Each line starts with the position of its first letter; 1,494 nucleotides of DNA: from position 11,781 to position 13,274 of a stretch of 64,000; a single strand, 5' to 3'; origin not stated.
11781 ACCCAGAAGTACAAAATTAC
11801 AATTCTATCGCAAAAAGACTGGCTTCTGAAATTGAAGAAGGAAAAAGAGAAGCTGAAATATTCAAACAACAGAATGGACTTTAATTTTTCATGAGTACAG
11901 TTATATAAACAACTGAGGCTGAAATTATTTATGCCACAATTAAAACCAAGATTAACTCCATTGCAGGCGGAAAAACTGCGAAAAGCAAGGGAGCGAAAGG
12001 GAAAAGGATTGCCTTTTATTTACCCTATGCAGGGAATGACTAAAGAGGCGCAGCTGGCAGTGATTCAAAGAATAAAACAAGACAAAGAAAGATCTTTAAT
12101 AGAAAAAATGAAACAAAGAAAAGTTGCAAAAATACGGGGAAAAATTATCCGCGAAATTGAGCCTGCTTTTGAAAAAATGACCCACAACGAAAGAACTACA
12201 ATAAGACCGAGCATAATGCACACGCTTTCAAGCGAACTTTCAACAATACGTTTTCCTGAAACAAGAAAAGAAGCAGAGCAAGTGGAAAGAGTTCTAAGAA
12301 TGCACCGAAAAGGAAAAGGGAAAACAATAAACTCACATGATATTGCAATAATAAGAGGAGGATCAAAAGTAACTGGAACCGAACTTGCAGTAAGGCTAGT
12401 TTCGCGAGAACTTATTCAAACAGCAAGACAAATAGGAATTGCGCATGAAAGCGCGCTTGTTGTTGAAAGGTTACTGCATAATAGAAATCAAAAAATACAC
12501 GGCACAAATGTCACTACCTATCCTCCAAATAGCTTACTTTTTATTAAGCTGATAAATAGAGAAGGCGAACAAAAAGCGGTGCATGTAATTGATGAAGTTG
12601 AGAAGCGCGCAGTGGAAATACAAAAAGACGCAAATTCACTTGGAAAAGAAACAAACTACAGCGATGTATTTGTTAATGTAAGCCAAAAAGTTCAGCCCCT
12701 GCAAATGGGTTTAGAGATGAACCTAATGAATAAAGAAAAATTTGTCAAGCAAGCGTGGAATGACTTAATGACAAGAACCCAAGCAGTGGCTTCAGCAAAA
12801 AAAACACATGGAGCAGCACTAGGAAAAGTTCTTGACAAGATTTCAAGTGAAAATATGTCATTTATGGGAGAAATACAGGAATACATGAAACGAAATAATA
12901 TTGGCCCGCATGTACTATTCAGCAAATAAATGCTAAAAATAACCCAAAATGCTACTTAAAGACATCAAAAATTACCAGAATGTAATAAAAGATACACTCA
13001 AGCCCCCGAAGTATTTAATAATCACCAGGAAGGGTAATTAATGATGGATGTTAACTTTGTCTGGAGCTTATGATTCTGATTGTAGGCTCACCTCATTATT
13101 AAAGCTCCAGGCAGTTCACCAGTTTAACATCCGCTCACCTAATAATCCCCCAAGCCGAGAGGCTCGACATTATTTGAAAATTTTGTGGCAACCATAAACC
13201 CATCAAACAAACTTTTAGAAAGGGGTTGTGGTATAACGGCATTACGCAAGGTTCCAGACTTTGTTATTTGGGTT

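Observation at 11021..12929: Tandem pair of lineage-specific basic paralogs (family A) between LysRS and tRNA-Trp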

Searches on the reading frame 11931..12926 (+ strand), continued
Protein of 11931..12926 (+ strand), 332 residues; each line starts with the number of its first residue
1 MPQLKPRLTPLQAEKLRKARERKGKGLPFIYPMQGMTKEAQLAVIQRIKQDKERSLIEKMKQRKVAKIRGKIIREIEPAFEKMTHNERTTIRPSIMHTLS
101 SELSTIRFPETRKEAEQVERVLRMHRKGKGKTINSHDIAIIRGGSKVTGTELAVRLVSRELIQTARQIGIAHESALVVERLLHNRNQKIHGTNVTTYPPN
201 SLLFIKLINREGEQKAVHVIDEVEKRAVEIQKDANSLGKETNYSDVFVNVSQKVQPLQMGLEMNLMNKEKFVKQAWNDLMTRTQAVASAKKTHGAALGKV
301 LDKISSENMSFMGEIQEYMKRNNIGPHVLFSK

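Call 72: search_protein_families(library=pfam, alignment_id=A2, max_evalue=1)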
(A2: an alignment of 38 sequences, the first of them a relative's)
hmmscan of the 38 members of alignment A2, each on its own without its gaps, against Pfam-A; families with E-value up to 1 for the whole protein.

A. member 1, P0001 (332 aa): 3 families
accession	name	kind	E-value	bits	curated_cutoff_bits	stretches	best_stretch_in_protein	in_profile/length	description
PF12161.14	HsdM_N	-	0.0087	17.1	24.5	1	202-323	28-118/135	HsdM N-terminal domain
PF09885.14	DUF2112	-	0.1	12.9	25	1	193-237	2-45/143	Uncharacterized protein conserved in archaea (DUF2112)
PF08393.18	DHC_N2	-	0.48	9.7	31.9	1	219-303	37-123/403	Dynein heavy chain, N-terminal region 2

B. families by the number of members that match (of 38 scanned): 74 families (the first 25 are shown)
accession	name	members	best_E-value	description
PF07650.23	KH_2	1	2.9e-05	KH domain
PF11311.13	DUF3114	1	0.00017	Protein of unknown function (DUF3114)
PF20463.3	PDH_C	1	0.0041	Prephenate dehydrogenase, dimerization domain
PF23203.1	KIF21A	1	0.0058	KIF21A-like domain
PF12174.13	RST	1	0.0069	RCD1-SRO-TAF4 (RST) plant domain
PF06152.16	Phage_min_cap2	1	0.008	Phage minor capsid protein 2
PF12161.14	HsdM_N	1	0.0087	HsdM N-terminal domain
PF20850.2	EF_HD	1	0.0094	Oedema factor (EF), alpha-helical domain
PF12932.12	Sec16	1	0.011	Vesicle coat trafficking protein Sec16 mid-region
PF10408.14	Ufd2P_core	1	0.013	Ubiquitin elongating factor core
PF14831.11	DUF4484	1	0.015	Domain of unknown function (DUF4484)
PF00109.32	ketoacyl-synt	1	0.017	Beta-ketoacyl synthase, N-terminal domain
PF21227.3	Myb_DNA-binding_7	1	0.018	Myb-like DNA-binding domain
PF00372.24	Hemocyanin_M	1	0.018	Hemocyanin, copper containing domain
PF05891.18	Methyltransf_PK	1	0.022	AdoMet dependent proline di-methyltransferase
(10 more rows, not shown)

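Call 73: search_protein_families(library=pfam, proteins=[P0018, P0031, P0032, P0034, P0008, P0029, P0036, P0035, P0013, P0025], max_evalue=0.05)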
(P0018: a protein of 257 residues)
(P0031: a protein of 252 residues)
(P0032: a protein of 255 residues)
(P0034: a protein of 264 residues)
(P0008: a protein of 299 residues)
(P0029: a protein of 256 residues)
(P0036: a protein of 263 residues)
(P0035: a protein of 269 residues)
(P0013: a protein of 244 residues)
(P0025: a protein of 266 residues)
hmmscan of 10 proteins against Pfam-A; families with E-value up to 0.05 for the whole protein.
P0018 (257 aa): 2 families
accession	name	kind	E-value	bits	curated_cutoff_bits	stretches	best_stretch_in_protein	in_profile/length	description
PF12932.12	Sec16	-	0.011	16.7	23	0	134-176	61-91/119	Vesicle coat trafficking protein Sec16 mid-region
PF00372.24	Hemocyanin_M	-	0.018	14.7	20.8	1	50-180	116-240/268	Hemocyanin, copper containing domain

P0031 (252 aa): 0 families

P0032 (255 aa): 0 families

P0034 (264 aa): 0 families

P0008 (299 aa): 1 family
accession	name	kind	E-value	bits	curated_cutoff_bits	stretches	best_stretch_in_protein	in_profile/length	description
PF06152.16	Phage_min_cap2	-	0.008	15.6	26.3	1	34-123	21-110/366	Phage minor capsid protein 2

P0029 (256 aa): 1 family
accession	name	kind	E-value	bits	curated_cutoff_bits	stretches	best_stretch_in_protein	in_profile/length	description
PF08781.15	DP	-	0.03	14.6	24.7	1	220-254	10-44/138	Transcription factor DP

P0036 (263 aa): 0 families

P0035 (269 aa): 0 families

P0013 (244 aa): 0 families

P0025 (266 aa): 0 families

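Call 74: search_protein_families(library=pfam, proteins=[P0010, P0011, P0012, P0014, P0016, P0017, P0019, P0020, P0024, P0027], max_evalue=0.05)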
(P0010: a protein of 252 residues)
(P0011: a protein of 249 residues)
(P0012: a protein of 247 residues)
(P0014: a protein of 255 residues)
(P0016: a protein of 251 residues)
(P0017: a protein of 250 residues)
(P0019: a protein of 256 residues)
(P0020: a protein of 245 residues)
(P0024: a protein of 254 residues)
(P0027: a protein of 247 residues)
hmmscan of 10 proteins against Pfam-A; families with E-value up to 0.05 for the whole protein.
P0010 (252 aa): 2 families
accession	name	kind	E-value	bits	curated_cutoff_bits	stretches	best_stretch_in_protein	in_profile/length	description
PF18856.6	baeRF_family12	-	0.039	15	27.7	0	151-248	30-124/138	Bacterial archaeo-eukaryotic release factor family 12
PF14706.11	Tnp_DNA_bind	-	0.048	13.8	24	0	95-117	17-39/58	Transposase DNA-binding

P0011 (249 aa): 0 families

P0012 (247 aa): 0 families

P0014 (255 aa): 1 family
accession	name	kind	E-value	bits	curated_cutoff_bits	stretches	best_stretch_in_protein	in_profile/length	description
PF23203.1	KIF21A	-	0.0058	16.8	28.5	1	186-232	34-81/161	KIF21A-like domain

P0016 (251 aa): 0 families

P0017 (250 aa): 1 family
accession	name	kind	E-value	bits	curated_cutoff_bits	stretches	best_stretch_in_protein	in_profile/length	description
PF21227.3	Myb_DNA-binding_7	-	0.018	15.4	27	0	120-139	23-42/49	Myb-like DNA-binding domain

P0019 (256 aa): 2 families
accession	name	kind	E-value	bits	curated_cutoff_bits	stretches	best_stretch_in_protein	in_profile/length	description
PF01303.22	Egg_lysin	-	0.025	15.1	27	0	27-108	40-120/121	Egg lysin (Sperm-lysin)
PF10137.14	CAP12-PCTIR_TIR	-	0.046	14.2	24.7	0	198-248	5-55/119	CAP12/Pycsar effector protein, TIR domain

P0020 (245 aa): 0 families

P0024 (254 aa): 1 family
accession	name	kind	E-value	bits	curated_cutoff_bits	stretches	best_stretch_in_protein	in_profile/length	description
PF05891.18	Methyltransf_PK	-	0.022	14.8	27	1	157-231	42-113/218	AdoMet dependent proline di-methyltransferase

P0027 (247 aa): 1 family
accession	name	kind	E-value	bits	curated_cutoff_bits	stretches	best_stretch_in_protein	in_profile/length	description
PF20463.3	PDH_C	-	0.0041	17.9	22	1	164-207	45-88/102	Prephenate dehydrogenase, dimerization domain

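Call 75: search_protein_families(library=pfam, proteins=[P0009, P0015, P0021, P0022, P0023, P0026, P0028, P0030, P0037, P0038], max_evalue=0.05)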
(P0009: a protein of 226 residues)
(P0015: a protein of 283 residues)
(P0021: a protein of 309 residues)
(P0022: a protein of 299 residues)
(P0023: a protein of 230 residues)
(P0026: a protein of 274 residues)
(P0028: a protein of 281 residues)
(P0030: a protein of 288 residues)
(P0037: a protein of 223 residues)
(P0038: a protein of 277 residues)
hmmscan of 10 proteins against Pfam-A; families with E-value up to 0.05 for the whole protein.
P0009 (226 aa): 1 family
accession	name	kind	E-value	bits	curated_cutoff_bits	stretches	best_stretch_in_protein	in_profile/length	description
PF23763.2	Beta-barrel_GLAA-B_I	-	0.038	14.6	28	0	32-93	27-88/95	GLAA-B beta-barrel domain I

P0015 (283 aa): 0 families

P0021 (309 aa): 1 family
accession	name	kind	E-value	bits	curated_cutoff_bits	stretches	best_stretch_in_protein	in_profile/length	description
PF19979.4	DUF6415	-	0.039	15.1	27.5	0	6-55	30-80/95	Family of unknown function (DUF6415)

P0022 (299 aa): 0 families

P0023 (230 aa): 0 families

P0026 (274 aa): 1 family
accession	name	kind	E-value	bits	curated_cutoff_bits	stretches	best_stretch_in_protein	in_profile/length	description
PF05916.17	Sld5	-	0.032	14.9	22.3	0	165-257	48-95/102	GINS complex protein helical bundle domain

P0028 (281 aa): 2 families
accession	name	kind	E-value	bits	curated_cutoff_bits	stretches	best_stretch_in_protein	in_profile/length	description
PF20881.2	G1_gp67_C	-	0.022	15.7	27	0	220-269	21-70/100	Phage G1 gp67, C-terminal domain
PF23742.1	VBS_C3G9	-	0.035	14.6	27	0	155-229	21-94/120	C3G9 VBS-like domain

P0030 (288 aa): 1 family
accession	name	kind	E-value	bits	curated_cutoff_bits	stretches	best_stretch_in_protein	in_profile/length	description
PF16313.11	DUF4953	-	0.024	14.3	24.2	1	63-188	182-302/316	Met-zincin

P0037 (223 aa): 2 families
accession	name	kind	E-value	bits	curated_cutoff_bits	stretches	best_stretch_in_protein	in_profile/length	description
PF11311.13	DUF3114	-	0.00017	21.6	25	1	104-221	11-124/266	Protein of unknown function (DUF3114)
PF15821.10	DUF4709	-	0.03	15.2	27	0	173-213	69-108/110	Domain of unknown function (DUF4709)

P0038 (277 aa): 0 families

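Call 76: search_protein_families(library=pfam, proteins=[P0002, P0005, P0006, P0007, P0033], max_evalue=0.05)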
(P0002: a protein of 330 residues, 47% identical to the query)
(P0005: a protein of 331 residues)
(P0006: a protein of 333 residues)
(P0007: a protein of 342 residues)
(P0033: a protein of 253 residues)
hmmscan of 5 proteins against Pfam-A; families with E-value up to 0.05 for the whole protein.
P0002 (330 aa): 1 family
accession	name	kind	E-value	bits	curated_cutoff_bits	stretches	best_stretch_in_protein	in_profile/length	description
PF14831.11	DUF4484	-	0.015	15.8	25.6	1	227-289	109-174/184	Domain of unknown function (DUF4484)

P0005 (331 aa): 1 family
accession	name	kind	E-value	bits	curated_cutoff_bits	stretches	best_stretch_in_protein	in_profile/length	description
PF07650.23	KH_2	-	2.9e-05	24.2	22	1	214-254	31-73/78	KH domain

P0006 (333 aa): 1 family
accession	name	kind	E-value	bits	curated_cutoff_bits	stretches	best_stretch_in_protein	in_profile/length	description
PF00109.32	ketoacyl-synt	-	0.017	15.2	20.8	0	113-177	48-113/252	Beta-ketoacyl synthase, N-terminal domain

P0007 (342 aa): 0 families

P0033 (253 aa): 3 families
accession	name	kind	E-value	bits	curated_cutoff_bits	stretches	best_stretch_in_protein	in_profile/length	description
PF14542.12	Acetyltransf_CG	-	0.029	15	30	0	44-83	11-48/80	GCN5-related N-acetyl-transferase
PF14947.12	HTH_45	-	0.03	14.8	25.5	0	159-193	10-44/77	Winged helix-turn-helix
PF14182.11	YgaB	-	0.039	14.8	27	0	190-213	32-55/77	YgaB-like protein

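Call 99: find_related_loci(query=A1, collection=viral_contigs, flank=5000)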
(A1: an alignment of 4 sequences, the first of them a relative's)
Query A1 (332 aa) in viral_contigs; peptide patterns used: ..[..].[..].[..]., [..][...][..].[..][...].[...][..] (x = any residue, [..] = any of these).
104 stretches matched a pattern, but none encodes a relative of the query by tblastn (E <= 1e-3).

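Call 100: find_related_loci(query=P0010, collection=viral_contigs, flank=5000)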
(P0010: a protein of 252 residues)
Query P0010 (252 aa) in viral_contigs; peptide patterns used: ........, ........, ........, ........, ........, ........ (x = any residue, [..] = any of these).
8 stretches matched a pattern, but none encodes a relative of the query by tblastn (E <= 1e-3).

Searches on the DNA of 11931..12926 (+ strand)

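Call 41: search_rna_families(sources=[L005, L006, L008, L009, L013, L001], threshold=gathering)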
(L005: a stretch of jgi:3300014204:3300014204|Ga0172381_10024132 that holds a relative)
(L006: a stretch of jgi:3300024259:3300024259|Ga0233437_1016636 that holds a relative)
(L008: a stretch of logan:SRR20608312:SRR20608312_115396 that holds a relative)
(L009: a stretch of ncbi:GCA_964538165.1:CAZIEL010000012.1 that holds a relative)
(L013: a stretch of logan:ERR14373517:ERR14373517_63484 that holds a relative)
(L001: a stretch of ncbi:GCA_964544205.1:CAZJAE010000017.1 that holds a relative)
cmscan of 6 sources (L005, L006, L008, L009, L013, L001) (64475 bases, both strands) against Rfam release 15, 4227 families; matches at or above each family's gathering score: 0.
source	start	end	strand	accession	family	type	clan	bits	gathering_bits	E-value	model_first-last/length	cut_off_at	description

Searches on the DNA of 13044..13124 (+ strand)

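Call 85: build_rna_model(alignment_id=A7, structure=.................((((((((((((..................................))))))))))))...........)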
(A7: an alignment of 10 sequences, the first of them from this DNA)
Model R1 built from alignment A7 (10 sequences, 86 columns); structure: as given.
model positions 78; base pairs 12; branch points 0; effective number of sequences 3.85; information 0.725 bits per position. Calibrated on 0.2 Mb of random sequence (short: E-values are rough).
structure used (alignment columns):
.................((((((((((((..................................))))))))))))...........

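Call 86: search_with_rna_model(model_id=R1, sources=[window, L001, L005, L006, L008, L009, L012, L013, L014, L015, L016, L017, L018, L019, L020, L021, L022, L023, L024, L025, L026, L027, L028, L029, L030, L031, L032, L033, L035, L036, L037, L038, L039, L040, L041, L042, L043, L044, L045, L046, L047, L048, L049, L051, L052], max_evalue=1, make_alignment=true)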
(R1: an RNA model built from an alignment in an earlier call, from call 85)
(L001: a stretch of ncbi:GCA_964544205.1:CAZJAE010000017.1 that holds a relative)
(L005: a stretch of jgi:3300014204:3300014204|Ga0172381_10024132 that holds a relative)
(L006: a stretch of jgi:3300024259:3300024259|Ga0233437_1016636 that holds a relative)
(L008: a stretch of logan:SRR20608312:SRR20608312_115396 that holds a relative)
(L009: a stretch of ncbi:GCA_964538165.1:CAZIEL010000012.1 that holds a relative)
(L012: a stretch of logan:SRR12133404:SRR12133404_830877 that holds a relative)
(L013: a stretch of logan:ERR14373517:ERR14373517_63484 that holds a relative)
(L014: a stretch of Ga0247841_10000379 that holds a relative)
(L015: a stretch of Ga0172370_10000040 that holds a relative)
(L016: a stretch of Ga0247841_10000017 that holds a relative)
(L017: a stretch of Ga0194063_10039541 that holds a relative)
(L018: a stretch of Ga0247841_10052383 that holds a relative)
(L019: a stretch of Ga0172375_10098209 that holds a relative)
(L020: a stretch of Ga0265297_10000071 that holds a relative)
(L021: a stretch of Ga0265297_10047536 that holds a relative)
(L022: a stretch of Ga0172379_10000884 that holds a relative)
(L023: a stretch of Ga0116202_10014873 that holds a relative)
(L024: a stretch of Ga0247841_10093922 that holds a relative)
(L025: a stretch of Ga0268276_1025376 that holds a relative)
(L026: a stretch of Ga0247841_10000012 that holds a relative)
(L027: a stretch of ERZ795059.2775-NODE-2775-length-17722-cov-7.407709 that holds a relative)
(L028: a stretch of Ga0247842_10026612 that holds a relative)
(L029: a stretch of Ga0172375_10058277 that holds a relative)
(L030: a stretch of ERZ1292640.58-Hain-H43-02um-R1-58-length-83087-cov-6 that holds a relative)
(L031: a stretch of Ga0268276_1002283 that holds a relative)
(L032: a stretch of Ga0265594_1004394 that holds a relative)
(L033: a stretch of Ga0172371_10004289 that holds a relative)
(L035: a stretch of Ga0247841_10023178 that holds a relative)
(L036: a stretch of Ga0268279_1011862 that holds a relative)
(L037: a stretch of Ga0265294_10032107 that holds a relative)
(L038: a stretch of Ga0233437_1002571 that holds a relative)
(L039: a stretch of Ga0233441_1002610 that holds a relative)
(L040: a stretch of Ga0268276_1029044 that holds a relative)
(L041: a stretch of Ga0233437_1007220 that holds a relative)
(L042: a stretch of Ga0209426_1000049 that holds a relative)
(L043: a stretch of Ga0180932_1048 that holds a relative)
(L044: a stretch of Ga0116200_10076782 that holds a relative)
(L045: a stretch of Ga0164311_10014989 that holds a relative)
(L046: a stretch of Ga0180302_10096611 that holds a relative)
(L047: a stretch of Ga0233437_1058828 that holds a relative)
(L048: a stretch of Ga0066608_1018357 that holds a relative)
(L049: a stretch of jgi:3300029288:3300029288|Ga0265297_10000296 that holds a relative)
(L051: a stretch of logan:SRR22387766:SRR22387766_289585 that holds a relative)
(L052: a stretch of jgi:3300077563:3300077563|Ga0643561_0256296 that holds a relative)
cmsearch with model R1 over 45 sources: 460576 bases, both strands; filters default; matches with E-value up to 1: 31.
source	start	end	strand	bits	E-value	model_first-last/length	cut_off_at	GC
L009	5686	5765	+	85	1e-18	1-78/78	no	0.4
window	13044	13124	+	83.8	2e-18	1-78/78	no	0.41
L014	7298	7378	+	83.1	3.1e-18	1-78/78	no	0.37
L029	695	772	+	82.9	3.5e-18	1-78/78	no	0.4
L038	6737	6811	+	80.2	1.8e-17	1-78/78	no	0.41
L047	1774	1848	+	80.2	1.8e-17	1-78/78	no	0.41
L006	1033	1107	+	78.2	5.9e-17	1-78/78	no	0.41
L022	1392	1472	+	76.6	1.5e-16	1-78/78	no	0.4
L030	2297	2374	+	72.9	1.5e-15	1-78/78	no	0.4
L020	3655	3729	+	69.9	9.2e-15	1-78/78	no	0.41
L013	6110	6187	+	59.5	4.9e-12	1-78/78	no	0.31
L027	5267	5359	+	57.3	1.9e-11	1-78/78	no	0.35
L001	11113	11167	+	56.8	2.4e-11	1-55/78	3'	0.38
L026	7370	7447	+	52.9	2.6e-10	1-78/78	no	0.44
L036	197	262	+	51.5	6.1e-10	1-78/78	no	0.38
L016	7324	7401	+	48.9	2.9e-09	1-78/78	no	0.4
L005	4604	4669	+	47.5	6.8e-09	1-78/78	no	0.42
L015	7309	7386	+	47.4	7.2e-09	1-78/78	no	0.38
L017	22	147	+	41.2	3e-07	1-78/78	no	0.4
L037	1919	1984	+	31.3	0.00012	1-78/78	no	0.35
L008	7607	7734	+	31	0.00015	1-78/78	no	0.47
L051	1135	1263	+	29.4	0.00039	1-78/78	no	0.4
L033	4801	4880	+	27.8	0.00099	1-78/78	no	0.43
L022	1395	1475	-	23.5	0.014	1-78/78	no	0.38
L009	5689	5770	-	21.6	0.043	1-78/78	no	0.38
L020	3661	3724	-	19.9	0.12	1-78/78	no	0.42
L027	5282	5369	-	19.3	0.17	1-78/78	no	0.34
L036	194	270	-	17.8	0.41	1-78/78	no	0.35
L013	6116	6187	-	17.2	0.62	1-78/78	no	0.31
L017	25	150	-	16.5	0.91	1-78/78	no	0.39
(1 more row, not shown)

Alignment A8: 31 matches aligned to the model, 178 columns, each read 5' to 3' on its own strand. Consensus structure (alignment columns), stored with it:
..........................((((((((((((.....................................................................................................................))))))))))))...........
